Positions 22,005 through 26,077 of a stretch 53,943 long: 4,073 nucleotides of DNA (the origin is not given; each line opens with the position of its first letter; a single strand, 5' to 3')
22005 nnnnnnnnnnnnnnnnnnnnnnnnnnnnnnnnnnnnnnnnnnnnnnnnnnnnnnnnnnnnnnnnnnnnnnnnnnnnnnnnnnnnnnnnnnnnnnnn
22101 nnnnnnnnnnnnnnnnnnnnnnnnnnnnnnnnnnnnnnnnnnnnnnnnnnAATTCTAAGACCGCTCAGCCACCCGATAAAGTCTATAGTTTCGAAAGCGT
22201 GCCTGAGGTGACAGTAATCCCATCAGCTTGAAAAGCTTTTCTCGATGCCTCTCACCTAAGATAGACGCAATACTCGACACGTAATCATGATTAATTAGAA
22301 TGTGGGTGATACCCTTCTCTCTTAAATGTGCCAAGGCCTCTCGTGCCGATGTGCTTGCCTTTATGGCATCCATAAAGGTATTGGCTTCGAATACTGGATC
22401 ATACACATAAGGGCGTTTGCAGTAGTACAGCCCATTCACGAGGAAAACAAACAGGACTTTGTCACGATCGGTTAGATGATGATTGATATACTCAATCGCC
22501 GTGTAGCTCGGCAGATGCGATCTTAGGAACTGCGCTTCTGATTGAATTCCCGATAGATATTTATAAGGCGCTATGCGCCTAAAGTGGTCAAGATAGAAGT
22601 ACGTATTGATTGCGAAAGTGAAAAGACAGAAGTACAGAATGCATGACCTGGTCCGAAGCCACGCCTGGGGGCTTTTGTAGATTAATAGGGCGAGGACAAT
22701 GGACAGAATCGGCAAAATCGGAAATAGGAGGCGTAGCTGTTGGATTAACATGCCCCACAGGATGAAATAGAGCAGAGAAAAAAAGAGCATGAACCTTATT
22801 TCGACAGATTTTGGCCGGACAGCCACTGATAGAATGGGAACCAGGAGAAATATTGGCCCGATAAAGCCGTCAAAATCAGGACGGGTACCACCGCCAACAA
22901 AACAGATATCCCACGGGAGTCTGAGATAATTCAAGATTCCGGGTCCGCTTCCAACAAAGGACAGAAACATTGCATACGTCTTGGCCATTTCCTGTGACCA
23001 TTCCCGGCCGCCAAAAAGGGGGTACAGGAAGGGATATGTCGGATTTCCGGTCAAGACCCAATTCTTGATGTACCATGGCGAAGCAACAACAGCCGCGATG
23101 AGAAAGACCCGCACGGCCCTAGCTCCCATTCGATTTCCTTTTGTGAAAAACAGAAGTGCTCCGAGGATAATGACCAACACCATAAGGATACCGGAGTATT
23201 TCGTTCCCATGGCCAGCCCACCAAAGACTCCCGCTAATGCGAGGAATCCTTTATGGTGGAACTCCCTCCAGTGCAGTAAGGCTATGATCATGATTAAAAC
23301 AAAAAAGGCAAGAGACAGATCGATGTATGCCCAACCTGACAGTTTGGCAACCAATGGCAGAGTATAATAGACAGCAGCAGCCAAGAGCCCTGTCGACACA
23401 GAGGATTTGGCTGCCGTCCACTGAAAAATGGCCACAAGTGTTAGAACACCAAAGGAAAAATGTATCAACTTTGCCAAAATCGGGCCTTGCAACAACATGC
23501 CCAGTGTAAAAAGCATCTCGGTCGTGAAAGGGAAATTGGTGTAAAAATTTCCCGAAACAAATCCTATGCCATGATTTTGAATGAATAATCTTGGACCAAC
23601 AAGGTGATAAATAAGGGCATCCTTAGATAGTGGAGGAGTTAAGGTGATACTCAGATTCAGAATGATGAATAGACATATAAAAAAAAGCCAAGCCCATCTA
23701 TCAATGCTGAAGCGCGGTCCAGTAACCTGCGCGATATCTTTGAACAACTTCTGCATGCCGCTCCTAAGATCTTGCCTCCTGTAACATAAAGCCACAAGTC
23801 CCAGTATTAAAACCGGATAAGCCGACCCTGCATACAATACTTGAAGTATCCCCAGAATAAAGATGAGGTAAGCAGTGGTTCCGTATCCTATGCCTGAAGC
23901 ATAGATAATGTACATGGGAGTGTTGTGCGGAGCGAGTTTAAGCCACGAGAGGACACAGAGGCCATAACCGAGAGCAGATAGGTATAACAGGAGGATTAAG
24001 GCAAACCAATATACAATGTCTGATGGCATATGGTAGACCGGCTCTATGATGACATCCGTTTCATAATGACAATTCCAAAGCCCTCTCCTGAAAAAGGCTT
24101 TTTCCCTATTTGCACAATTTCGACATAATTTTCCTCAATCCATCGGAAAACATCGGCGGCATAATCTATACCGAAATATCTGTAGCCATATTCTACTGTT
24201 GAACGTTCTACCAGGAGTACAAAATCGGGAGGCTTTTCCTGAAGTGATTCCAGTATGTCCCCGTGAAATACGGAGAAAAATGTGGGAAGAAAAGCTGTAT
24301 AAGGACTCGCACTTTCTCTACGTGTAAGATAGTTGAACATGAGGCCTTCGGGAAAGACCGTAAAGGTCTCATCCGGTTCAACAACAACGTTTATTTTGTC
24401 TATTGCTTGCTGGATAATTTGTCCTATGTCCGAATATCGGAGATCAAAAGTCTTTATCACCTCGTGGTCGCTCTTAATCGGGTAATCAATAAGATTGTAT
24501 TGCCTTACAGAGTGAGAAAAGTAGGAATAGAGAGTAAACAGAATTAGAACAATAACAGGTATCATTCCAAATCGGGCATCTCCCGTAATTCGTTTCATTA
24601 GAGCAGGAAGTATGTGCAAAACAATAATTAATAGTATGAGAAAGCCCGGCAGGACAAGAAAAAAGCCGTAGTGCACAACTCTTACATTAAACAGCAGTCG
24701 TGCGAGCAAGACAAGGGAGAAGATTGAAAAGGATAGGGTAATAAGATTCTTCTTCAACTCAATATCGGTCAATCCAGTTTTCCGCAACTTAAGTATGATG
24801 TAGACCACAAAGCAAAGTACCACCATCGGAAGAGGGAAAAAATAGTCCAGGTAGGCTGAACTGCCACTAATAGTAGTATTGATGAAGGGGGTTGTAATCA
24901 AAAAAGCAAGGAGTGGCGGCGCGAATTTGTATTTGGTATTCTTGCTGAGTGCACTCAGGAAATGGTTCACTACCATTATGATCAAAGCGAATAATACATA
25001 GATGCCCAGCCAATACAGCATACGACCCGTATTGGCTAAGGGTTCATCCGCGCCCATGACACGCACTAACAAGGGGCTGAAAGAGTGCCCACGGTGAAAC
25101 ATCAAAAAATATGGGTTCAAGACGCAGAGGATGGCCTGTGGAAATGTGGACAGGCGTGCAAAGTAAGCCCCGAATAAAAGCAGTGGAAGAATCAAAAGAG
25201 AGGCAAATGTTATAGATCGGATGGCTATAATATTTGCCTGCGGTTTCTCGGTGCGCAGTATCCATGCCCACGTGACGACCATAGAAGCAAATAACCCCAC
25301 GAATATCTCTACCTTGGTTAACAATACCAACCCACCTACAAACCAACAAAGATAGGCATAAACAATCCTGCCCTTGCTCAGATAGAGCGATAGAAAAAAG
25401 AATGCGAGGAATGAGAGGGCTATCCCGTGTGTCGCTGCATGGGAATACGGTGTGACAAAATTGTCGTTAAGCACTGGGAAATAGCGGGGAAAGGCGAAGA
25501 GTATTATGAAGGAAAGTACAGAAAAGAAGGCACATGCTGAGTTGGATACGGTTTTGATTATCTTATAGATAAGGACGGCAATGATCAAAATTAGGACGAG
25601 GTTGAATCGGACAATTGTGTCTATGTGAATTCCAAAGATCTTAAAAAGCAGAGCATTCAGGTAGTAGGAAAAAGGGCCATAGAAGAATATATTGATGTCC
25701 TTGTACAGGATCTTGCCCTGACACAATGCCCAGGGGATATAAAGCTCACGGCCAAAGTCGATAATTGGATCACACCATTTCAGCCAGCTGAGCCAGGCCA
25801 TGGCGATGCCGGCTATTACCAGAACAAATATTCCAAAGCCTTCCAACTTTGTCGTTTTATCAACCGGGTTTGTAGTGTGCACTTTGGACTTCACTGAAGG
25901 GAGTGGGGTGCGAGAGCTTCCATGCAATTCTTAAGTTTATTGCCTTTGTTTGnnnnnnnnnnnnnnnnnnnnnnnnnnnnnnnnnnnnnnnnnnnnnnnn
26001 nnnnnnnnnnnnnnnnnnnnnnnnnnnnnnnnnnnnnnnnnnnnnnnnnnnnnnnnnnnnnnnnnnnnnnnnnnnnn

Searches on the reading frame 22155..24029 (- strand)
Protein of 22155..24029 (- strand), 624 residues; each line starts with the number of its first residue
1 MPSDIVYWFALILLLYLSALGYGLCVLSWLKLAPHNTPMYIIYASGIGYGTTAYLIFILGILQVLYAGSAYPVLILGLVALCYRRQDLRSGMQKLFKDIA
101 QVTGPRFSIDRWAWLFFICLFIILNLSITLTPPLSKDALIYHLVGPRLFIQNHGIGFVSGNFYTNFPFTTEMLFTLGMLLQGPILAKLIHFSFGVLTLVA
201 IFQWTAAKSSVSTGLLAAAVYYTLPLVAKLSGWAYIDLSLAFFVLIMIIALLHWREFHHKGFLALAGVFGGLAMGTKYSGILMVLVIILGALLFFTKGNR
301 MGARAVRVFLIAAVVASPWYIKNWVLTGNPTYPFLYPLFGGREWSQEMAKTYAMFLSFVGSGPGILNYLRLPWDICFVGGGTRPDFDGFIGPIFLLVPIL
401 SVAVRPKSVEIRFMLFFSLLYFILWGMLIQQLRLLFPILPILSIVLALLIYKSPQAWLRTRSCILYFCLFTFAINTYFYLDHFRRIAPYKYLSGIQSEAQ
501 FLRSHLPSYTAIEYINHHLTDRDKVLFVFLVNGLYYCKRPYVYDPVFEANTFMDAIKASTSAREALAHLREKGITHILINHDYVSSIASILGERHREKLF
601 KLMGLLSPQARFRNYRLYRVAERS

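Call 15: search_protein_families(library=pfam, proteins=[window:22155-24029:-], max_evalue=0.0001)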
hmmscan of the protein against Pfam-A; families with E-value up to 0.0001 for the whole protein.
window:22155-24029:- (624 aa): 1 family
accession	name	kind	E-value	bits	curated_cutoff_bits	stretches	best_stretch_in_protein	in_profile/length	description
PF13231.12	PMT_2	-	1.2e-05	26.1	26.1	1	188-320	26-158/160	Dolichyl-phosphate-mannose-protein mannosyltransferase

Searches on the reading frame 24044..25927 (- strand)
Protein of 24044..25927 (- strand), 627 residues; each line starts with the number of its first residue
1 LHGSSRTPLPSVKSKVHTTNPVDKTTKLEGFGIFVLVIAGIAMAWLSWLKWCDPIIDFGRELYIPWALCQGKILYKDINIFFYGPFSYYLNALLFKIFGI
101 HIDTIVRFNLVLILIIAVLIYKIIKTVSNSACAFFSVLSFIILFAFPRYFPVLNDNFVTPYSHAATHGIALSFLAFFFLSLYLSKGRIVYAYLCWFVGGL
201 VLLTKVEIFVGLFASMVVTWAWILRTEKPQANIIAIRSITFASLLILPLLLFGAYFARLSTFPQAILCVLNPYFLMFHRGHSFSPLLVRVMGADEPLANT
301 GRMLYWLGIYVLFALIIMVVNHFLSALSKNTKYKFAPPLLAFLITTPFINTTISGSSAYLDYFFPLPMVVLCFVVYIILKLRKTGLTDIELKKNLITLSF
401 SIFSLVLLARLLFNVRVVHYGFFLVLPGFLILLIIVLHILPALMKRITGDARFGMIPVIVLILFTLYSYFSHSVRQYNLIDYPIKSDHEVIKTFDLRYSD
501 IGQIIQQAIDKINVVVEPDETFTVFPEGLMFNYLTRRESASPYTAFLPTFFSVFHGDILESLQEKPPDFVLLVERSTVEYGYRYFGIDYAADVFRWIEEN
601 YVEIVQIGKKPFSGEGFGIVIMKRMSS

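Call 15: search_protein_families(library=pfam, proteins=[window:24044-25927:-], max_evalue=0.0001)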
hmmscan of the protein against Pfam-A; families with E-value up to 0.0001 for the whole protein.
window:24044-25927:- (627 aa): 0 families

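Call 55: search_protein_families(library=pfam, proteins=[window:24044-25927:-], max_evalue=1)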
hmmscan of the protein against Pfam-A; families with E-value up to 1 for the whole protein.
window:24044-25927:- (627 aa): 1 family
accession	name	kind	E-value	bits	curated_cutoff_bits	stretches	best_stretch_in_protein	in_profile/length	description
PF13231.12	PMT_2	-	0.0004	21.1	26.1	1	85-250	4-158/160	Dolichyl-phosphate-mannose-protein mannosyltransferase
